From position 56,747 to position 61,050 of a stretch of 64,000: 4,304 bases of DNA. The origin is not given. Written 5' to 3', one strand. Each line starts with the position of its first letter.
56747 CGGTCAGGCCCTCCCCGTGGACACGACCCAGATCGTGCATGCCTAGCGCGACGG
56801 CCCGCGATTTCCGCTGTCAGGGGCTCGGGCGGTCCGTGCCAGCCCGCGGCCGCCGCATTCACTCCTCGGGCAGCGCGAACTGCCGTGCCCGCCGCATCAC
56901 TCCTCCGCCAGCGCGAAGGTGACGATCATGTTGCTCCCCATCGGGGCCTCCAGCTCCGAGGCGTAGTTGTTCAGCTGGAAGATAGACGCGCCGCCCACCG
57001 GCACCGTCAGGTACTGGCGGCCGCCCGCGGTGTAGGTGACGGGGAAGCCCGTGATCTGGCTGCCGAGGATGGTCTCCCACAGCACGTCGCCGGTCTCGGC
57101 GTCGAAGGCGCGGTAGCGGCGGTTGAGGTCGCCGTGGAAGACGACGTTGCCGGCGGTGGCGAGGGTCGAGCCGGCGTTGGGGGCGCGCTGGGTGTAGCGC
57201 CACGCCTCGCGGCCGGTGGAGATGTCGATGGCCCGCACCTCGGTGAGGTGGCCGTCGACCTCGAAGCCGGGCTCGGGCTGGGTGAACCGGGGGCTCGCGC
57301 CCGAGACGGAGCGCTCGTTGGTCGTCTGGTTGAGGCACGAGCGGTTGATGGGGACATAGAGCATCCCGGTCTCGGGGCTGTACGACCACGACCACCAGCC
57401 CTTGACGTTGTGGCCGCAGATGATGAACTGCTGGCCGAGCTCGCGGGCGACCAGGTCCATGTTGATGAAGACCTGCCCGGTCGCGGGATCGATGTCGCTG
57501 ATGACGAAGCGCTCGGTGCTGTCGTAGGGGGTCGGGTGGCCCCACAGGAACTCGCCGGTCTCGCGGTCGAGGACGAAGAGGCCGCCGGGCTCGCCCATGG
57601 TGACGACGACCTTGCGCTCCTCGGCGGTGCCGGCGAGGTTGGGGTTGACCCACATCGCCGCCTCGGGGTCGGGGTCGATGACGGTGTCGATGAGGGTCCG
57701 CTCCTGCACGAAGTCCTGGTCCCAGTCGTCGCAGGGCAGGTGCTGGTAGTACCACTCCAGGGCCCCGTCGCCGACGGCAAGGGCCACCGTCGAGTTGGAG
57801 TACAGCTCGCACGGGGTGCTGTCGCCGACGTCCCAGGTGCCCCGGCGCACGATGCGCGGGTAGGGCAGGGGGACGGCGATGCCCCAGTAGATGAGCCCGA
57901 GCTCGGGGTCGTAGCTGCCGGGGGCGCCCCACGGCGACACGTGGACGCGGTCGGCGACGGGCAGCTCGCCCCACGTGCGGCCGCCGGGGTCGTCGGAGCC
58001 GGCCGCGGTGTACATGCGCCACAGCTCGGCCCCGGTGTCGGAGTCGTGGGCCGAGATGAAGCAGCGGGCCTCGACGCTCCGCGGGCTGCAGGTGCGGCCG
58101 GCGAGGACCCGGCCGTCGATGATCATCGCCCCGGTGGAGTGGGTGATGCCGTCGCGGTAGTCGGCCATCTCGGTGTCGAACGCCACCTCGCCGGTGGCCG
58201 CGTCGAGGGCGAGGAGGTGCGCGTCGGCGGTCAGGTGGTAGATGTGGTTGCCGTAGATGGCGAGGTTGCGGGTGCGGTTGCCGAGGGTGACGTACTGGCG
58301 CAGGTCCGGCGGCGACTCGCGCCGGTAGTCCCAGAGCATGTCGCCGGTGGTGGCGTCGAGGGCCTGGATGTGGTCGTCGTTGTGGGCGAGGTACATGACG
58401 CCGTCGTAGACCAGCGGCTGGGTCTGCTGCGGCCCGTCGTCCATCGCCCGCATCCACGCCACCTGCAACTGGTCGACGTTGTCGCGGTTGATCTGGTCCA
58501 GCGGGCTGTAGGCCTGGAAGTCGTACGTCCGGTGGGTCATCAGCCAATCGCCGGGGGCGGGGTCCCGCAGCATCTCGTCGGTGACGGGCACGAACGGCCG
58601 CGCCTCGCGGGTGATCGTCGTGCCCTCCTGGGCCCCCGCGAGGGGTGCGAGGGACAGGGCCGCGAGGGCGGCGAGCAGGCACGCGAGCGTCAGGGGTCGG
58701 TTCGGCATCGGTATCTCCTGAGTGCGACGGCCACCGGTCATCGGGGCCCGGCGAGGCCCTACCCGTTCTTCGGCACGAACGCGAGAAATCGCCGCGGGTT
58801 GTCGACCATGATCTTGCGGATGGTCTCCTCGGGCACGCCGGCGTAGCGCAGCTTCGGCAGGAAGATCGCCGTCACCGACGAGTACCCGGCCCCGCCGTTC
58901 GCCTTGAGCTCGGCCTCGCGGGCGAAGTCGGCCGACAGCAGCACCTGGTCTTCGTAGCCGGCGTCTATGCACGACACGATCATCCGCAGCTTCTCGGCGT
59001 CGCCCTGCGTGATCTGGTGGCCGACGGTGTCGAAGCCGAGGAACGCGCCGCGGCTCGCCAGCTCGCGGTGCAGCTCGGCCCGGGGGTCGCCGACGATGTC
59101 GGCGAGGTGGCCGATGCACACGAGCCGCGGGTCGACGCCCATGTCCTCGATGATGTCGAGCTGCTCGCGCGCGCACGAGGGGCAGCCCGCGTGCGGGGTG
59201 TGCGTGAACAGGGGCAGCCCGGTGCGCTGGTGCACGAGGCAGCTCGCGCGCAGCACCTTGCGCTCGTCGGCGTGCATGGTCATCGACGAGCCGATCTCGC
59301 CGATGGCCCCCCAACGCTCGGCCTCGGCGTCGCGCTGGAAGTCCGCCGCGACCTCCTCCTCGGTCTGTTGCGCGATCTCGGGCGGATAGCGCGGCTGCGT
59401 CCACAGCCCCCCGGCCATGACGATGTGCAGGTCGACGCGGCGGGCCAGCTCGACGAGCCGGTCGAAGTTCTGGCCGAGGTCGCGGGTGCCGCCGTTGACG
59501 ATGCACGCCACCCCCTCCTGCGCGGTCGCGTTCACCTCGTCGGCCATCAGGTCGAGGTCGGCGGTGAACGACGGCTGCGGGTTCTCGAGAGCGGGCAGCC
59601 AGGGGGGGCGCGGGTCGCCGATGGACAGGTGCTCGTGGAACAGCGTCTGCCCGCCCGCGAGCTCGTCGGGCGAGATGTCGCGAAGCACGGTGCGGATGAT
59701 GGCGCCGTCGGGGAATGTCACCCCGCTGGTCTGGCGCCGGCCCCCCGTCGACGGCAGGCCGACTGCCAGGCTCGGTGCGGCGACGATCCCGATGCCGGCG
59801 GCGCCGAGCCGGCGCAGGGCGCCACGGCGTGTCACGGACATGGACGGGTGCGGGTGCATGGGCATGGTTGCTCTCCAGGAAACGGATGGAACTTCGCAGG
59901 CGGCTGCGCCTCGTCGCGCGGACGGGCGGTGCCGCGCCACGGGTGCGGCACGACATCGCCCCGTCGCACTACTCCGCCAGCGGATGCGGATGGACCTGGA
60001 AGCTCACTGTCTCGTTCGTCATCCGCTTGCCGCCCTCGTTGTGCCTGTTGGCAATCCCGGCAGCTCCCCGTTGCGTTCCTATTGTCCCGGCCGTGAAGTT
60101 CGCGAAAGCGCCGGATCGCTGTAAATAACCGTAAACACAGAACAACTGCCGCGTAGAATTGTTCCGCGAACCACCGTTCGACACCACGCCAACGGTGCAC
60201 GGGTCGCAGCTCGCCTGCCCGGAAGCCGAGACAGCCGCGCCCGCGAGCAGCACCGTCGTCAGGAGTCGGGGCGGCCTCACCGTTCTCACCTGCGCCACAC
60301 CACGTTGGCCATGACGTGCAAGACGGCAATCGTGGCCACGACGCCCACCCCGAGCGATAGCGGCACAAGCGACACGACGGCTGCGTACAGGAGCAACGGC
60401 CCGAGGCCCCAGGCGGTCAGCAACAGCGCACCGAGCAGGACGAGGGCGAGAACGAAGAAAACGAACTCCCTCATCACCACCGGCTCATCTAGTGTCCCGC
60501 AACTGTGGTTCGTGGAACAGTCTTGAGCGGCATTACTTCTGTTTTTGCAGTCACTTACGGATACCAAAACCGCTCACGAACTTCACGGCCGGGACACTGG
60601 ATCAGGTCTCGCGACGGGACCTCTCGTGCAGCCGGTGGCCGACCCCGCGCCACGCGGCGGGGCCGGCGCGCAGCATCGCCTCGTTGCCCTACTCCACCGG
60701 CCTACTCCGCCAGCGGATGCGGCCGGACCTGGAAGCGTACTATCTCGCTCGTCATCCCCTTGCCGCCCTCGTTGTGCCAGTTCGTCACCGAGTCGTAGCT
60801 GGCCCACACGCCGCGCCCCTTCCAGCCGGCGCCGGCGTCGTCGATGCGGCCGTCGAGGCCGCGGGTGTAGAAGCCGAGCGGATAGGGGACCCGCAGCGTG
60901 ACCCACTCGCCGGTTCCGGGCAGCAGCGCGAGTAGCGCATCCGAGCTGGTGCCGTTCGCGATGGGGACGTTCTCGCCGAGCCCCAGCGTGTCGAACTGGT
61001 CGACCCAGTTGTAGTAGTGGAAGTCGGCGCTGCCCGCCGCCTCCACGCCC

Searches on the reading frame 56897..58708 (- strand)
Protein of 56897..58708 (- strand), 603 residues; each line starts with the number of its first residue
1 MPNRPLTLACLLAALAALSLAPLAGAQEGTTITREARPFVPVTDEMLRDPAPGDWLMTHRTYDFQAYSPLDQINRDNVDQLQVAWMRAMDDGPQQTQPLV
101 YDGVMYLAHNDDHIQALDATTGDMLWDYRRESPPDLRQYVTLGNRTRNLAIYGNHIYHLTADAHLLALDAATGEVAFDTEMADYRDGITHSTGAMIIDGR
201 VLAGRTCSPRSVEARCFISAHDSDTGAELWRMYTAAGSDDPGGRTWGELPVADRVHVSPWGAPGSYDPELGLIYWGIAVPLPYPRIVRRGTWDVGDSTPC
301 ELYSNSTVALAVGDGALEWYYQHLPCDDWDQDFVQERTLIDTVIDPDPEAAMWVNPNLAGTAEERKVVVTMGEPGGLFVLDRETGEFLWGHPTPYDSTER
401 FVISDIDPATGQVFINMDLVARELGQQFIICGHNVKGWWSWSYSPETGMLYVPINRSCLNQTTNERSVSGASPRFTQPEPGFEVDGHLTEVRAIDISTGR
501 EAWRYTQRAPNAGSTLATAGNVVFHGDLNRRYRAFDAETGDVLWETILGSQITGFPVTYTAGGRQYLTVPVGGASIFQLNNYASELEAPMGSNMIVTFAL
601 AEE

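Call 10: search_protein_families(library=pfam, proteins=[window:56897-58700:-], max_evalue=0.01)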
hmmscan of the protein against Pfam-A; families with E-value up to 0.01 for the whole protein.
window:56897-58700:- (601 aa): 0 families

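Call 61: search_protein_families(library=ncbifam, proteins=[window:56897-58708:-], max_evalue=0.01)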
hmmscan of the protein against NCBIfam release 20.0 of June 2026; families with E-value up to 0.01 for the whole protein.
window:56897-58708:- (603 aa): 8 families
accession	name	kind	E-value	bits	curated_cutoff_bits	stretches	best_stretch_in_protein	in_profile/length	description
TIGR03075.1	PQQ_enz_alc_DH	subfamily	1.2e-99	334.4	480.05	1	49-572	15-527/530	PQQ-dependent dehydrogenase, methanol/ethanol family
TIGR04528.1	acido_non_PQQ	subfamily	5.7e-77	259.6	650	1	53-573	4-486/493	acido-empty-quinoprotein group A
TIGR03074.1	PQQ_membr_DH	subfamily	5.7e-39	133.6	832.65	2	32-388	134-501/783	membrane-bound PQQ-dependent dehydrogenase, glucose/quinate/shikimate family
TIGR03300.1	assembly_YfgL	equivalog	1.8e-17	63.1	285.2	2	96-182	139-219/377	outer membrane protein assembly factor BamB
NF008351.0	PRK11138.1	equivalog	4.9e-12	45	423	1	67-182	32-149/394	outer membrane protein assembly factor BamB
NF053615.1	SerThrKinAfsKStmc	equivalog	7.5e-09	34.8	1300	2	94-181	566-646/809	protein serine/threonine kinase AfsK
NF041516.1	PA2928_fam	subfamily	1.2e-07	31.5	70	1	114-179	71-127/376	PA2928 family protein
NF050114.1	Rv3212_fam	equivalog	3.2e-06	26.6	150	1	77-133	50-102/393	Rv3212 family protein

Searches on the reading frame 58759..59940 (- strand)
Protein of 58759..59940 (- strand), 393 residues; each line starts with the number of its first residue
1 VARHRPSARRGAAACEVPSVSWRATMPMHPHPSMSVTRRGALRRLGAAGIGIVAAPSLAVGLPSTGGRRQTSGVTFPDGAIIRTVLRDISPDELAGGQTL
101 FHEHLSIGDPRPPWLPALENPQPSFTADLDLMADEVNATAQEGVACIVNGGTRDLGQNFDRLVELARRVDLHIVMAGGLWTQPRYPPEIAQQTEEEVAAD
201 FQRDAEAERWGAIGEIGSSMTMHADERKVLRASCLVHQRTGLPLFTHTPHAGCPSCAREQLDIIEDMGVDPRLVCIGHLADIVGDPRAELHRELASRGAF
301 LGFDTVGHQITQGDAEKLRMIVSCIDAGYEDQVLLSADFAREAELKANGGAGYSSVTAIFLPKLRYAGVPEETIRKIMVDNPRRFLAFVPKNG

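Call 10: search_protein_families(library=pfam, proteins=[window:58759-59940:-], max_evalue=0.01)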
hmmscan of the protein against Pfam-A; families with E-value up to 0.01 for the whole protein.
window:58759-59940:- (393 aa): 2 families
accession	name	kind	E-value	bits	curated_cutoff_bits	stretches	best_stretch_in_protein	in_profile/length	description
PF02126.24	PTE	-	3e-45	155.4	22.4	1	97-386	7-297/298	Phosphotriesterase family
PF01026.27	TatD_DNase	-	1.9e-07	31.2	27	1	133-385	17-251/253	TatD related DNase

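Call 37: find_homologous_proteins(query=window:58759-59865:-, max_evalue=1e-30)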
Query window:58759-59865:- (368 aa): 2325 proteins with E <= 1e-30 among 8000 candidates; the best 120 are listed.
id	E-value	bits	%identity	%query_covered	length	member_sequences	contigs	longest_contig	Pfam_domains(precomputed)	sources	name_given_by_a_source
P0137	8.9e-238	807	98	100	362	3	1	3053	PF02126.26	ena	-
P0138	1.5e-218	743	88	100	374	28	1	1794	PF01026.28,PF02126.26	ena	-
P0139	2.6e-216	736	88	100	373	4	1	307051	PF01026.28,PF02126.26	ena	-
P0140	4.0e-208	709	85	100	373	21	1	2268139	PF02126.26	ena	-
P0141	1.0e-207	708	85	100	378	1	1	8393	PF02126.26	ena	-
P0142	1.9e-205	700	85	100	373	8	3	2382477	PF02126.26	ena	-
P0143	2.6e-200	683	82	100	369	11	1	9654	PF02126.26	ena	-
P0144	5.8e-200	682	83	99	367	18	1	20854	PF02126.26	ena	-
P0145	6.7e-200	682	83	99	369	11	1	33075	PF02126.26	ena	-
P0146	6.1e-199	679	82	100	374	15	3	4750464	PF01026.28,PF02126.26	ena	-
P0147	7.5e-199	679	83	99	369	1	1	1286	PF02126.26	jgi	jgi:phosphotriesterase-related protein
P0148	1.1e-192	658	81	98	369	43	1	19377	PF02126.26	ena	-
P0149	3.7e-192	657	81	99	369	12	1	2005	PF02126.26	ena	-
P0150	5.9e-191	653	80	98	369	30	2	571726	PF02126.26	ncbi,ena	-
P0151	7.1e-190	649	79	98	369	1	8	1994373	PF02126.26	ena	-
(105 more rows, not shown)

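Call 38: find_encoding_contigs(protein=P0139, flank=6000, max_places=3)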
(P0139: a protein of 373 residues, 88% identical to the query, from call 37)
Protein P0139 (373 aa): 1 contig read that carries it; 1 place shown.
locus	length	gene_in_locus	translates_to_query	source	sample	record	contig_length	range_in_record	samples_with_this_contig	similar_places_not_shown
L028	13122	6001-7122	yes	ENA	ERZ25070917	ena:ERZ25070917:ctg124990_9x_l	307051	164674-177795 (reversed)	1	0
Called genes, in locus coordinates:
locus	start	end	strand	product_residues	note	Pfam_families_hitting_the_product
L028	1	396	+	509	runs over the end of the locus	PF00753:Lactamase_B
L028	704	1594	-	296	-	PF03737:RraA-like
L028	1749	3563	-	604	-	PF00756:Esterase (weak)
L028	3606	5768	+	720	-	-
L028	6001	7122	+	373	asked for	PF02126:PTE, PF01026:TatD_DNase (weak)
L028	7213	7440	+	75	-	PF22513:FitA-like_RHH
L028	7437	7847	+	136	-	PF01850:PIN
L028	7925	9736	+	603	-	PF01011:PQQ, PF13570:Beta-prop_ACSF4 (faint), PF13360:PQQ_2, PF01011:PQQ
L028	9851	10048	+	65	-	-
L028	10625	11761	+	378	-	PF12796:Ank_2, PF13857:Ank_5 (weak), PF13606:Ank_3 (faint), PF00023:Ank (weak), PF12796:Ank_2 (weak), PF00023:Ank (weak), PF12796:Ank_2 (weak), PF13637:Ank_4 (weak)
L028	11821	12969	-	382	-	PF06114:Peptidase_M78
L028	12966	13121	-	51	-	-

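Call 39: find_encoding_contigs(protein=P0142, flank=6000, max_places=3)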
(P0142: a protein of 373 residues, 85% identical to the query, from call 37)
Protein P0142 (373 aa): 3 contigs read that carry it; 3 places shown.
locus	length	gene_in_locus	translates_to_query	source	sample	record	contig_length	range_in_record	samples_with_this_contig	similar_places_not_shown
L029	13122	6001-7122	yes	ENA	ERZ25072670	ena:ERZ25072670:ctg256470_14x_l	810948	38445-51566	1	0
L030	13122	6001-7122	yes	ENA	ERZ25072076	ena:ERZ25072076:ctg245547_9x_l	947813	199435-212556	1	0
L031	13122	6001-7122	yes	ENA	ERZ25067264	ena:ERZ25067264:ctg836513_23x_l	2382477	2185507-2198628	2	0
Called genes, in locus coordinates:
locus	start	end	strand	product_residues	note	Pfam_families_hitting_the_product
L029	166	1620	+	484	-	PF03050:DDE_Tnp_IS66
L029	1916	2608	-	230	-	-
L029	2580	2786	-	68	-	-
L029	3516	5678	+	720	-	-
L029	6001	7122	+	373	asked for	PF02126:PTE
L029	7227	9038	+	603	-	PF01011:PQQ, PF13570:Beta-prop_ACSF4 (faint), PF13360:PQQ_2, PF01011:PQQ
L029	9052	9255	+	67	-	-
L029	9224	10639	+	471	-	PF19502:DUF6036 (weak)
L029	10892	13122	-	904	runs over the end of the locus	PF00176:SNF2-rel_dom, PF00270:DEAD (faint), PF04851:ResIII (weak), PF13401:AAA_22 (faint), PF00271:Helicase_C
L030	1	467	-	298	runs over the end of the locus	PF03737:RraA-like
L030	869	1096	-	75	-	-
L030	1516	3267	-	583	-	PF00756:Esterase (weak)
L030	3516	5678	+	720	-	-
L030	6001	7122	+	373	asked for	PF02126:PTE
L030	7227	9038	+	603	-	PF01011:PQQ, PF13570:Beta-prop_ACSF4 (faint), PF13360:PQQ_2, PF01011:PQQ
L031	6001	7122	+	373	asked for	PF02126:PTE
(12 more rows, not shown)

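Call 61: search_protein_families(library=ncbifam, proteins=[window:58759-59865:-], max_evalue=0.01)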
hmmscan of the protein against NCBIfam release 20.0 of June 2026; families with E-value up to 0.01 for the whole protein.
window:58759-59865:- (368 aa): 3 families
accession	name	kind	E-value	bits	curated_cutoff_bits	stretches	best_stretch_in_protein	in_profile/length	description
NF007373.0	PRK09875.1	equivalog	1.2e-38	133.3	486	1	72-361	7-291/292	phosphotriesterase-related protein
NF041153.1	organophos_OPH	equivalog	8.7e-21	74.4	500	1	53-362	33-359/365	organophosphate hydrolase OPH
NF045706.1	PhFuoseLconase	equivalog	4.8e-13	48.9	630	1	196-364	158-327/332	phospho-furanose lactonase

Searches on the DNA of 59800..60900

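Call 32: search_rna_families(source=window, start=59800, end=60900, threshold=evalue, max_evalue=1)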
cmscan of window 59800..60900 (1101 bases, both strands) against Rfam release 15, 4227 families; matches with E-value up to 1: 2.
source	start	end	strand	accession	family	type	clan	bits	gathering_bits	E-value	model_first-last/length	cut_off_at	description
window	59863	59958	-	RF03009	malK-III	Cis-reg;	-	21.9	50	0.046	1-94/94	no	malK-III RNA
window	60817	60861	-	RF03006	M23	Gene; sRNA;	-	19.9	41.2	0.59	1-53/53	no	M23 RNA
